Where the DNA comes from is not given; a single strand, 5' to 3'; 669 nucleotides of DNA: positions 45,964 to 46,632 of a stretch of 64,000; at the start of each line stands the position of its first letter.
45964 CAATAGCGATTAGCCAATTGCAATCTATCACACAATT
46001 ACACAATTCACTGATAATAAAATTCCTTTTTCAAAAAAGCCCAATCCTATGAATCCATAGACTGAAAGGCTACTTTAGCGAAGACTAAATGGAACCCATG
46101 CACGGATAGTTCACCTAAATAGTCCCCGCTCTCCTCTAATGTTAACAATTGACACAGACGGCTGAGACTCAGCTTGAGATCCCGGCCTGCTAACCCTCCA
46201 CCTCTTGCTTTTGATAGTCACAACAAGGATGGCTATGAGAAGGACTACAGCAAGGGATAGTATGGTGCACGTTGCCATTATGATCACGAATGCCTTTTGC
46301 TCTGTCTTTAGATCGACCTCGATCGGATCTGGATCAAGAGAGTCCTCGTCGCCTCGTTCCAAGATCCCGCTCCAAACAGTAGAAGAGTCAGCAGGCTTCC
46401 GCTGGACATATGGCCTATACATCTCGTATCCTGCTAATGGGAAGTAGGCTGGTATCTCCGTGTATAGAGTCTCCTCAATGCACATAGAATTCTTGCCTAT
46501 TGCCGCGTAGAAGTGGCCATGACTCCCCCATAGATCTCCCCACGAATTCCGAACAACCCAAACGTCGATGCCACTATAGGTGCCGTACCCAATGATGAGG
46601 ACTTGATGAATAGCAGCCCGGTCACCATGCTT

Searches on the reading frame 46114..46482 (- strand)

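Call 43: search_protein_families(library=pfam, proteins=[window:46114-46482:-], max_evalue=10)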
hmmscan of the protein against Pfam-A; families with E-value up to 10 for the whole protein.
seq(123 aa): 1 family
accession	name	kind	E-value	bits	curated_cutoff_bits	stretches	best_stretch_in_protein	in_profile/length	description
PF15102.11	TMEM154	-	0.0037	17.5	30.3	1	54-104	52-101/153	TMEM154 protein family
